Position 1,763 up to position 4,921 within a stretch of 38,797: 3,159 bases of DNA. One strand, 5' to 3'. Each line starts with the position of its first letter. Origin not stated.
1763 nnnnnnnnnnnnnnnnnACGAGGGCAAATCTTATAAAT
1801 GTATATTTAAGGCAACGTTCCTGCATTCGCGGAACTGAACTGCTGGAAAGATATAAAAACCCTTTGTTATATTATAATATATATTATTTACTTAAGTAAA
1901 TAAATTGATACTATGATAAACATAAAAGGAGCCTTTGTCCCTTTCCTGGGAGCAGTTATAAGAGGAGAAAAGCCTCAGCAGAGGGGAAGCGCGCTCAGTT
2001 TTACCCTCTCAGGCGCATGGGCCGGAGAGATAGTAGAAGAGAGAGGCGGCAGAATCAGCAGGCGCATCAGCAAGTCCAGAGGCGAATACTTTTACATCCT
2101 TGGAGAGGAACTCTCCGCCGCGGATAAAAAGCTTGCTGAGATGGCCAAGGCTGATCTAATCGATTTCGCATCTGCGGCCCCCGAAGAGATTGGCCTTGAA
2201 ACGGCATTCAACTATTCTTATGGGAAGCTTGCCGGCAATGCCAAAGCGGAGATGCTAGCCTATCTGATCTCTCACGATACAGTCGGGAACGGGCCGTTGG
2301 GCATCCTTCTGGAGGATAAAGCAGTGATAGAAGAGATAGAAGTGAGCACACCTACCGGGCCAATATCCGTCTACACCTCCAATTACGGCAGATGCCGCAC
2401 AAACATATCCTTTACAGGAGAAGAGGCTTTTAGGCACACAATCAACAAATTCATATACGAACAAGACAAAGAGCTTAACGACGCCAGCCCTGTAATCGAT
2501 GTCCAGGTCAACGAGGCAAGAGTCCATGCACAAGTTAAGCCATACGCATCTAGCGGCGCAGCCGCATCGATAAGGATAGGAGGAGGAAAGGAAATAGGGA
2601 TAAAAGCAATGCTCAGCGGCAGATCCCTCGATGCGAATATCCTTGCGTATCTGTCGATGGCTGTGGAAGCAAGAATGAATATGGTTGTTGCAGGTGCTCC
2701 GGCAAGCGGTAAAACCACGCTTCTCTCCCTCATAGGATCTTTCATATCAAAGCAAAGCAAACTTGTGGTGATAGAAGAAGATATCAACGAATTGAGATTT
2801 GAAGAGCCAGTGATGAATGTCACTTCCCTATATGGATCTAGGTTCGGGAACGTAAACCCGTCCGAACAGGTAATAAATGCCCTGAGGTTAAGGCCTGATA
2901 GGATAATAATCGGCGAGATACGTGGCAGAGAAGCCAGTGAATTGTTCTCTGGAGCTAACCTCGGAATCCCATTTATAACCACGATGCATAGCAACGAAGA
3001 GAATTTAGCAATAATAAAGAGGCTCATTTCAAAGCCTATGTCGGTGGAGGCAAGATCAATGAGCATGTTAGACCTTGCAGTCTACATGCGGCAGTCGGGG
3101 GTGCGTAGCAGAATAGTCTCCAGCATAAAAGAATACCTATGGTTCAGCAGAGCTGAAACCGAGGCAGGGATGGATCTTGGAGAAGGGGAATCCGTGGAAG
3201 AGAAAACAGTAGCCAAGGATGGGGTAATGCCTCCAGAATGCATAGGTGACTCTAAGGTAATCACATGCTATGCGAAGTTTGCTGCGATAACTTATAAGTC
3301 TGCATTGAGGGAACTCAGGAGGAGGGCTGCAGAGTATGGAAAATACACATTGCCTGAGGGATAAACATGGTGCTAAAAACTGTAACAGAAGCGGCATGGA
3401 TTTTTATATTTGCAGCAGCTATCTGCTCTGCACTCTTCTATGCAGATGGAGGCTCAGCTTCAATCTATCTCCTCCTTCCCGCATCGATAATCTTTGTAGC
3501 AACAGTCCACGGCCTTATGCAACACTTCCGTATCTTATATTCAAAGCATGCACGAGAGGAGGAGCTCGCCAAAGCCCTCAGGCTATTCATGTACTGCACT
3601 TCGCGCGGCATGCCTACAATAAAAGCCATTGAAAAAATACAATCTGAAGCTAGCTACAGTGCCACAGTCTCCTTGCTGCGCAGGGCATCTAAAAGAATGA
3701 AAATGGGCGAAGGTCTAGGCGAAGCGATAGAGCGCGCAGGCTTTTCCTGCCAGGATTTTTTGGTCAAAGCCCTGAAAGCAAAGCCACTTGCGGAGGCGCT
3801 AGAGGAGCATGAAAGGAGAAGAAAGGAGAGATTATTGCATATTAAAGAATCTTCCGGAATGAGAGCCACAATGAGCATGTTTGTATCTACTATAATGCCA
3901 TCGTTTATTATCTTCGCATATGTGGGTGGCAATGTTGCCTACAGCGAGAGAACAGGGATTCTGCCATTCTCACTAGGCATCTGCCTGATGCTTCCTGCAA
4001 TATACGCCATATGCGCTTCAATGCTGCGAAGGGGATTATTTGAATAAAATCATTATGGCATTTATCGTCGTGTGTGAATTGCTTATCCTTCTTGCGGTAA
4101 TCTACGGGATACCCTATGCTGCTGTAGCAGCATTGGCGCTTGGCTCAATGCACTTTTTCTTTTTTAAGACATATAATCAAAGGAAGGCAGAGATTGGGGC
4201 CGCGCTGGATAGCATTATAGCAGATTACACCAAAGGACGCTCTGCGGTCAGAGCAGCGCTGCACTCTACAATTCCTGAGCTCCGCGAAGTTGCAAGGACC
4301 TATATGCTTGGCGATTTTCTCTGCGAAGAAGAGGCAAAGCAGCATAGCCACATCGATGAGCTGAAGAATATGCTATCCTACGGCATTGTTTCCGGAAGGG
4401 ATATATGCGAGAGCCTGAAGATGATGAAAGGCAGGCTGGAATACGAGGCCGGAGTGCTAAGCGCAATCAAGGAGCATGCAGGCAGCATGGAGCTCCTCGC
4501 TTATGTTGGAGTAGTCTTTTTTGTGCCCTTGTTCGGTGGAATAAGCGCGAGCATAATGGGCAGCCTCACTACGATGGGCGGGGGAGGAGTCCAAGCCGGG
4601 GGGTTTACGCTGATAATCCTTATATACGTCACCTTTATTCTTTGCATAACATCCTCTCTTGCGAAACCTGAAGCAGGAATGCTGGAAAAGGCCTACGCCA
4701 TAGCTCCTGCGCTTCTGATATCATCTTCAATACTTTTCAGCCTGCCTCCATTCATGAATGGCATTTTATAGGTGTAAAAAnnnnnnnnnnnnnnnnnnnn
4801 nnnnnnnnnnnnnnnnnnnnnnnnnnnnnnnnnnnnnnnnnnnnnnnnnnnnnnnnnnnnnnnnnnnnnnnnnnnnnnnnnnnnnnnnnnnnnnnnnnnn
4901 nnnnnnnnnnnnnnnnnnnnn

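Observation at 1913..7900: Ten-gene type IV pilus-like locus with an unusually large set of pilin-like subunits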

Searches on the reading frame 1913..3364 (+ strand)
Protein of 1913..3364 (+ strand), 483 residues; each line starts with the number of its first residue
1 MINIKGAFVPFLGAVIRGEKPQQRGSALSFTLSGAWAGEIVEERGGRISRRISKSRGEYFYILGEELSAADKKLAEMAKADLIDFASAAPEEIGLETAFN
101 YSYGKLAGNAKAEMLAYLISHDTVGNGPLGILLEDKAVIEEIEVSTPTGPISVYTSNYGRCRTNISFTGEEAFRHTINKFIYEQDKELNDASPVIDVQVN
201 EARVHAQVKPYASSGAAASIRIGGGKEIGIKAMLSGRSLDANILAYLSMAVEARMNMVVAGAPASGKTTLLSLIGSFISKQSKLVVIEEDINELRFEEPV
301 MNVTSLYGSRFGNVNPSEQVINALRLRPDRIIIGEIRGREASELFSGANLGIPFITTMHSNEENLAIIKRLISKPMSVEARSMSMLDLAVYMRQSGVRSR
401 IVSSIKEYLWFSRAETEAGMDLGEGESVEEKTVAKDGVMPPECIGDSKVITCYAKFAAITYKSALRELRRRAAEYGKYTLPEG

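Call 7: search_protein_families(library=pfam, max_evalue=1, proteins=[window:1913-3364:+])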
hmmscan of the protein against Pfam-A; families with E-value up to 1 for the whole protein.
window:1913-3364:+ (483 aa): 7 families
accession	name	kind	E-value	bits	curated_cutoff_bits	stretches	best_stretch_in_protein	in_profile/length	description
PF00437.27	T2SSE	-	5.3e-19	68.6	24.9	1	199-381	87-263/370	Type II/IV secretion system protein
PF06414.18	Zeta_toxin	-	0.012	15.5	22.3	1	257-290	19-52/199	Zeta toxin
PF13191.12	AAA_16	-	0.017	16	32.6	1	242-305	11-64/167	AAA ATPase domain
PF02492.25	cobW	-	0.033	14.2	20.7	1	257-302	3-48/180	CobW/HypB/UreG, nucleotide-binding domain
PF00005.33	ABC_tran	-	0.038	15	25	1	247-293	4-51/137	ABC transporter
PF01580.24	FtsK_SpoIIIE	-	0.078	12.8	24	1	253-280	39-66/221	FtsK/SpoIIIE family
PF20720.3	nSTAND3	-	0.13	12.4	27.2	1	256-294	19-57/155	Novel STAND NTPase 3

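Call 8: find_homologous_proteins(query=window:1913-3364:+)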
Query window:1913-3364:+ (483 aa): 1042 proteins with E <= 0.001 among 8000 candidates; the best 120 are listed.
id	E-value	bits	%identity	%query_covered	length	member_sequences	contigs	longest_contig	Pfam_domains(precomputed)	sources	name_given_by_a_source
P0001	0.0e+0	1042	100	100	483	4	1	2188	PF00437.27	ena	-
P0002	1.7e-148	513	53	95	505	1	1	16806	PF00437.27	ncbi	-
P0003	1.5e-146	507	51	96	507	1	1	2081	PF00437.27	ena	-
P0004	2.8e-146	506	52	95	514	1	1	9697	PF00437.27,PF27713.1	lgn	-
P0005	1.1e-145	504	53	92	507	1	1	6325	PF00437.27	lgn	-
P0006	1.2e-145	504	53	94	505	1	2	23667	PF00437.27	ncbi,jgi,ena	jgi:flagellar protein FlaI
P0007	7.8e-144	498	53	93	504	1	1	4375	PF00437.27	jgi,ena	-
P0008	9.3e-144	498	53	94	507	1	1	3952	PF00437.27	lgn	-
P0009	2.9e-143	496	53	92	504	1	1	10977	PF00437.27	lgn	-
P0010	3.1e-140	486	51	95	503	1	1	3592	PF00437.27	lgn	-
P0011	5.7e-139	482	52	98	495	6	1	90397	PF00437.27,PF27713.1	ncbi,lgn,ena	-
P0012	4.1e-138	479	51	93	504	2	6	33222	PF00437.27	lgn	-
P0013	3.3e-133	463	49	94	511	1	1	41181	PF00437.27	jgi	jgi:type IV secretory pathway ATPase VirB11/archaellum biosynthesis ATPase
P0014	1.1e-132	461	48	97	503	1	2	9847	PF00437.27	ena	-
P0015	1.5e-130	454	49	93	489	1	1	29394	PF00437.27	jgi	jgi:type IV secretory pathway ATPase VirB11/archaellum biosynthesis ATPase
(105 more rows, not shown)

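Call 9: search_solved_structures(query=window:1913-3364:+, max_evalue=0.001)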
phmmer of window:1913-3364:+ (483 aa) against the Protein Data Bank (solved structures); distinct sequences matched with E-value up to 0.001: 17.
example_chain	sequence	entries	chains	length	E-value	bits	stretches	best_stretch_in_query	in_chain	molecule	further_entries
2oap_1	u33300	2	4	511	4.9e-31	111.4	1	107-393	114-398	Type II secretion system protein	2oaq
9e24_A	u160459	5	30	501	1.6e-22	83.3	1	108-368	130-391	CpaF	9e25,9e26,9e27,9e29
8rkd_E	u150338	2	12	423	1.6e-22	83.3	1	110-368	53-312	Pilus assembly ATPase CpaF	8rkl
8rjf_A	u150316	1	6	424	1.6e-22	83.3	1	110-368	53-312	Pilus assembly ATPase CpaF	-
4ii7_A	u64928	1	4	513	3.1e-18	69.2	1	113-392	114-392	FlaI ATPase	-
4ihq_A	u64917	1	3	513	2.1e-17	66.5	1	113-392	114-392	FlaI ATPase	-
1g6o_A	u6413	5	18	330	2.5e-13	53.1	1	251-373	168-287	CAG-ALPHA | virB11 homolog | Cag-alfa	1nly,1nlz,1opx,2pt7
6bge_A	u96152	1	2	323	2.5e-13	53.1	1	251-373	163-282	VirB11-like protein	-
10my_A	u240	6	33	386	8.8e-08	34.8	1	248-393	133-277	PilT/PilU family type 4a pilus ATPase | Twitching motility protein PilT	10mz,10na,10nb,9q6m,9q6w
2gza_A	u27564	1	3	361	1.6e-07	34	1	241-365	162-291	Type IV secretion system protein VirB11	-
6gef_A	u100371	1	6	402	2.2e-06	30.2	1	257-413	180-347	Type IV secretion system protein DotB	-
3jc8_Ba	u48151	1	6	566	2.4e-05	26.8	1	237-373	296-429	Type IV-A pilus assembly ATPase PilB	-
6geb_A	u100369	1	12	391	4.1e-05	26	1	257-392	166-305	DotB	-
9n32_A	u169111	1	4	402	6.5e-05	25.3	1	249-373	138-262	PilU protein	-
5tsg_B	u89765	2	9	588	6.9e-05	25.2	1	240-379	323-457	Type IV pilus biogenesis ATPase PilB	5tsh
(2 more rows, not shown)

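Call 11: find_related_loci(query=A1, collection=genome_contigs, flank=9000)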
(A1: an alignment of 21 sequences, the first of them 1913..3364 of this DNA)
Query A1 (483 aa) in genome_contigs; peptide patterns used: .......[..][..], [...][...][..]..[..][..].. (x = any residue, [..] = any of these).
599 stretches matched a pattern (row limit reached: there are more); 214 encode a relative of the query (tblastn E <= 1e-3); the best 80 are kept; 80 distinct loci.
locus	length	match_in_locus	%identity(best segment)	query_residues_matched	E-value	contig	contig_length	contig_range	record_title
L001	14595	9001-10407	53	11-471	1e-157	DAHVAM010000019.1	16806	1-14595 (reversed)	MAG TPA_asm: Candidatus Micrarchaeota archaeon isolate clean1702 NODE_19_length_16806_cov_3.170303, whole genome shotgun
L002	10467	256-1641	53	17-471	3e-153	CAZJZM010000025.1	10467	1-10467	MAG TPA_asm: Candidatus Micrarchaeota archaeon isolate binchicken_co3_333 genome assembly, contig: NODE_20722_length_104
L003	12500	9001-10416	53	1-472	6e-148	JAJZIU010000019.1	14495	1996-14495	MAG: Candidatus Micrarchaeota archaeon isolate LSA4.bin46 NODE_4942_length_14495_cov_5.035565, whole genome shotgun sequ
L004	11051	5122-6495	49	23-473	2e-138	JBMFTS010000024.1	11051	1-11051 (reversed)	MAG: Candidatus Micrarchaeia archaeon isolate KM4347-19 NODE_1814_length_11051_cov_37.016097, whole genome shotgun seque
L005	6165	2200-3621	47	20-482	2e-137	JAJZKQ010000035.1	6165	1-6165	MAG: Candidatus Micrarchaeota archaeon isolate MAS1.bin37 NODE_16410_length_6165_cov_88.348625, whole genome shotgun seq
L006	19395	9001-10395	47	19-473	3e-136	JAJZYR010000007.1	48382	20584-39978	MAG: Candidatus Micrarchaeota archaeon isolate TL1-5.bin55 NODE_684_length_48382_cov_3.463558, whole genome shotgun sequ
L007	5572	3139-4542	48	13-471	4e-136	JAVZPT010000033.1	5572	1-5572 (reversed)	MAG: Candidatus Micrarchaeaceae archaeon isolate DRTY-7_201709_bins_14 DRTY-7_201709_bins_14_scaffold_33, whole genome s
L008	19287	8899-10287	46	21-472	6e-135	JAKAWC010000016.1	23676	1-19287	MAG: Candidatus Micrarchaeota archaeon isolate YP4.bin34 NODE_2990_length_23676_cov_2.457472, whole genome shotgun seque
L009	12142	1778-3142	47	28-471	2e-133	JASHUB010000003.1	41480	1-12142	MAG: Candidatus Micrarchaeota archaeon isolate JOPF168 JOPF_NEAR_contig_47604, whole genome shotgun sequence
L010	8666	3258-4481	51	67-473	1e-133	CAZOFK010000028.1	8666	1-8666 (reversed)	MAG TPA_asm: Candidatus Micrarchaeota archaeon isolate SRP271791_co2_39 genome assembly, contig: NODE_2238_length_8666_c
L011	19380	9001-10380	47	28-479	1e-133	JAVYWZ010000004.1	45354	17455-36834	MAG: Candidatus Micrarchaeaceae archaeon isolate DRTY-3_201705_bins_16 DRTY-3_201705_bins_16_scaffold_4, whole genome sh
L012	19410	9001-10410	47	22-481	3e-133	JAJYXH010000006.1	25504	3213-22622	MAG: Candidatus Micrarchaeota archaeon isolate FK3.bin34 NODE_3753_length_25504_cov_4.550498, whole genome shotgun seque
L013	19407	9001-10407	48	13-472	3e-135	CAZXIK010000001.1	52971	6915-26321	MAG TPA_asm: Candidatus Micrarchaeota archaeon isolate SRP093762_co1_24 genome assembly, contig: NODE_389_length_52971_c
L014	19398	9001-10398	45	12-472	3e-132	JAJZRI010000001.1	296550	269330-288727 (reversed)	MAG: Candidatus Micrarchaeota archaeon isolate SKS1.bin82 NODE_19_length_296550_cov_4.502626, whole genome shotgun seque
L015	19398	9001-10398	48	19-471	2e-130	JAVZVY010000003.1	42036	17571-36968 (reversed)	MAG: Candidatus Micrarchaeaceae archaeon isolate DRTY-9_201709_bins_2 DRTY-9_201709_bins_2_scaffold_3, whole genome shot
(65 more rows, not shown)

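Call 12: find_encoding_contigs(protein=window:1913-3364:+, flank=10000, max_places=5)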
Protein window:1913-3364:+ (483 aa): 6 contigs read that carry it; 3 places shown.
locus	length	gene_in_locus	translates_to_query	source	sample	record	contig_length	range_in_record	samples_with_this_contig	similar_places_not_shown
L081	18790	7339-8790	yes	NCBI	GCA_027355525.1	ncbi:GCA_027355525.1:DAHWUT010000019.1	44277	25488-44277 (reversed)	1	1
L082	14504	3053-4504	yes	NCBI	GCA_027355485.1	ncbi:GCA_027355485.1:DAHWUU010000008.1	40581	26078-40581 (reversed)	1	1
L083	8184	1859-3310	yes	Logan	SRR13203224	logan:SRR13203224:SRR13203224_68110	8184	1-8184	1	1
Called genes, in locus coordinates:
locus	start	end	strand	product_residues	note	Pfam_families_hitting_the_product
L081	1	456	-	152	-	?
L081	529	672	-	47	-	-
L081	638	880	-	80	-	-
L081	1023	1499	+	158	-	PF06983:3-dmu-9_3-mt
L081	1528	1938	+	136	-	PF08818:DUF1801 (weak)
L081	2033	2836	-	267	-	PF12705:PDDEXK_1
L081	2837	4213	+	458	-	PF00561:Abhydrolase_1, PF12146:Hydrolase_4, PF12697:Abhydrolase_6 (weak)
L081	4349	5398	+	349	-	PF06550:SPP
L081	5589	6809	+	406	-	PF13173:AAA_14 (faint), PF00004:AAA, PF21960:RCF1-5-like_lid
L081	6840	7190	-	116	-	-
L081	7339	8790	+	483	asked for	PF00437:T2SSE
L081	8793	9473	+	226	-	PF00482:T2SSF (weak)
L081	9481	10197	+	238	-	-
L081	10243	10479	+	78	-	-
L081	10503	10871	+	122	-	-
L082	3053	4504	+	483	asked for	PF00437:T2SSE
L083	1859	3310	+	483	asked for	PF00437:T2SSE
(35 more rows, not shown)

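Call 19: search_protein_families(library=ncbifam, max_evalue=1, proteins=[window:1913-3364:+])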
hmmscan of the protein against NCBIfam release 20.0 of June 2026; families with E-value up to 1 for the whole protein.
window:1913-3364:+ (483 aa): 50 families (the best 25 are shown)
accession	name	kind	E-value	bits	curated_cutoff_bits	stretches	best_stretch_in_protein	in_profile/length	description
TIGR03819.1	heli_sec_ATPase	hypoth_equivalog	4.4e-40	137.9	373.15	1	87-363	13-290/340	TadA family conjugal transfer-associated ATPase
NF058587.1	archaellum_moto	equivalog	5.4e-39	134.3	550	1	110-406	131-431/527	archaellum flagellar ATPase motor FlaI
TIGR02788.1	VirB11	equivalog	3.3e-25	88.8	249.95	1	241-390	131-282/308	P-type DNA transfer ATPase VirB11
TIGR02782.1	TrbB_P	equivalog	2e-21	76.6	304.55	1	132-375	17-259/303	P-type conjugative transfer ATPase TrbB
NF010407.0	PRK13833.1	subfamily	8.2e-19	68.2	499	1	129-380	22-268/323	conjugal transfer protein TrbB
NF053672.1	bindosome_BasE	exception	1.4e-17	63.7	1000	1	137-371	148-388/512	bindosome assembly system ATPase subunit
NF010475.0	PRK13900.1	equivalog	3.5e-16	59.2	389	1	211-369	118-278/333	type IV secretion system ATPase VirB11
NF010469.0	PRK13894.1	subfamily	8.1e-16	58.2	508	1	160-378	57-274/320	conjugal transfer ATPase TrbB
NF010425.0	PRK13851.1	equivalog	6.3e-13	48.3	461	1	242-373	150-282/344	type IV secretion system protein VirB11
NF041000.1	ATPase_ComGA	equivalog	1.1e-09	37.6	300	1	256-373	130-244/267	competence type IV pilus ATPase ComGA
NF010335.0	PRK13764.1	equivalog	6.5e-07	28.3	340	1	253-374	262-377/613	ATPase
TIGR01420.1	pilT_fam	subfamily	1.1e-06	28.1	319.1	1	256-373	124-241/343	PilT/PilU family type 4a pilus ATPase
TIGR02524.1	dot_icm_DotB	equivalog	2e-06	27.2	463.3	1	234-394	117-278/358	Dot/Icm type IV secretion system ATPase DotB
NF053534.1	T4PilAsmATPsTfpB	equivalog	3.1e-05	22.6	850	1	250-371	332-449/584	type IV pilus assembly ATPase TfpB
TIGR02982.1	heterocyst_DevA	subfamily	6.7e-05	22.6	295.8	1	240-297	17-75/220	ABC exporter ATP-binding subunit, DevA family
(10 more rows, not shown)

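Call 58: search_solved_structures(query=A1, max_evalue=1e-10)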
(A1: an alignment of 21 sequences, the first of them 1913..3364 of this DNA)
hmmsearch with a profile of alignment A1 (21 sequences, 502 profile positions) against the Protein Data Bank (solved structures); distinct sequences matched with E-value up to 1e-10: 9.
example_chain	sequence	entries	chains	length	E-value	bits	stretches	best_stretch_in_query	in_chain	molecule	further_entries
2oap_1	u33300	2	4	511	6.6e-53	183.2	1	64-500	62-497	Type II secretion system protein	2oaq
9e24_A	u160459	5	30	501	8.7e-39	136.6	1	100-371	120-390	CpaF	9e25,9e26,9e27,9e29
8rkd_E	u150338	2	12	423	1.2e-38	136.2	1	102-371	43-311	Pilus assembly ATPase CpaF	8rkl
8rjf_A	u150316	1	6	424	1.2e-38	136.2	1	102-371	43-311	Pilus assembly ATPase CpaF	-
4ii7_A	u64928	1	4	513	2.2e-34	122.1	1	92-397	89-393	FlaI ATPase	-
4ihq_A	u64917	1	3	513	3.3e-33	118.2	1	92-397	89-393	FlaI ATPase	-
6bge_A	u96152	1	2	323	1.3e-18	70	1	253-372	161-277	VirB11-like protein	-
1g6o_A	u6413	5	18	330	1.4e-18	70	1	253-372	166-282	CAG-ALPHA | virB11 homolog | Cag-alfa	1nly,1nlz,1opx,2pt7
2gza_A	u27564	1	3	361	3.1e-15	58.9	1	215-355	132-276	Type IV secretion system protein VirB11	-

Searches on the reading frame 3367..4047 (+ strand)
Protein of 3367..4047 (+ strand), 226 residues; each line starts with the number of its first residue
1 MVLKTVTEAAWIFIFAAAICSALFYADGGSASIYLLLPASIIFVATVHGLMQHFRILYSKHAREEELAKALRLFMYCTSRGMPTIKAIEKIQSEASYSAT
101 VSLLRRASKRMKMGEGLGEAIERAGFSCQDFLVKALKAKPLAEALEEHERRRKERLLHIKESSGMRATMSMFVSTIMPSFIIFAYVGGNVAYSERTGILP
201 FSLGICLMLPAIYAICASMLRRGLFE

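Call 7: search_protein_families(library=pfam, max_evalue=1, proteins=[window:3367-4047:+])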
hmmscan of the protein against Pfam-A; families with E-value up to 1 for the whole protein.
window:3367-4047:+ (226 aa): 1 family
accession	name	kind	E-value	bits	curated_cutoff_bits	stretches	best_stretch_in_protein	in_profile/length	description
PF00482.28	T2SSF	-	3.3e-06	27.5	25.2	1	71-185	2-122/125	Type II secretion system (T2SS), protein F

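Call 19: search_protein_families(library=ncbifam, max_evalue=1, proteins=[window:3367-4047:+])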
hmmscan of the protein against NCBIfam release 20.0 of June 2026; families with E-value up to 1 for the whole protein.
window:3367-4047:+ (226 aa): 1 family
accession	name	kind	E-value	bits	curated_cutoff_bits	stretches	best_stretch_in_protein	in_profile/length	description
NF000943.0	PRK00094.2-1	equivalog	0.11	12.1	400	1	129-182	47-98/296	NAD(P)H-dependent glycerol-3-phosphate dehydrogenase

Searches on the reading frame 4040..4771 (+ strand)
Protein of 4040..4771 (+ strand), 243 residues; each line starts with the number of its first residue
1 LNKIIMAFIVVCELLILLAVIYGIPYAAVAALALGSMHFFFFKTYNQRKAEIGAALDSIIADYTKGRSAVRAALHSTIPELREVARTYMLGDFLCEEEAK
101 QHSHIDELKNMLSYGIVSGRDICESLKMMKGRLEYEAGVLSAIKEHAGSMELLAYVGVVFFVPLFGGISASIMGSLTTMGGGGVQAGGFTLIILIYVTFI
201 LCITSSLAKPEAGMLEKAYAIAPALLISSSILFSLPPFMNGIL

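Call 7: search_protein_families(library=pfam, max_evalue=1, proteins=[window:4040-4771:+])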
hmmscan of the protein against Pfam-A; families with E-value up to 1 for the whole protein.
window:4040-4771:+ (243 aa): 0 families

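Call 19: search_protein_families(library=ncbifam, max_evalue=1, proteins=[window:4040-4771:+])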
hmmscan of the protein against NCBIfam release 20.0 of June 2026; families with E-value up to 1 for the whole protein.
window:4040-4771:+ (243 aa): 0 families

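Call 49: search_protein_families(library=pfam, alignment_id=A5, max_evalue=0.01)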
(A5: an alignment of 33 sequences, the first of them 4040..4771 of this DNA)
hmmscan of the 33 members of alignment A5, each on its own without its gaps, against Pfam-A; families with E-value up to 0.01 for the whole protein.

A. member 1, window:4040-4771:+ (243 aa): 0 families

B. families by the number of members that match (of 33 scanned): 4 families
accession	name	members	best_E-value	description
PF00482.28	T2SSF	10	5.3e-06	Type II secretion system (T2SS), protein F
PF14281.12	PDDEXK_4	1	0.0011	PD-(D/E)XK nuclease superfamily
PF12698.13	ABC2_membrane_3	1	0.0018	ABC-2 family transporter protein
PF10318.15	7TM_GPCR_Srh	1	0.0019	Serpentine type 7TM GPCR chemoreceptor Srh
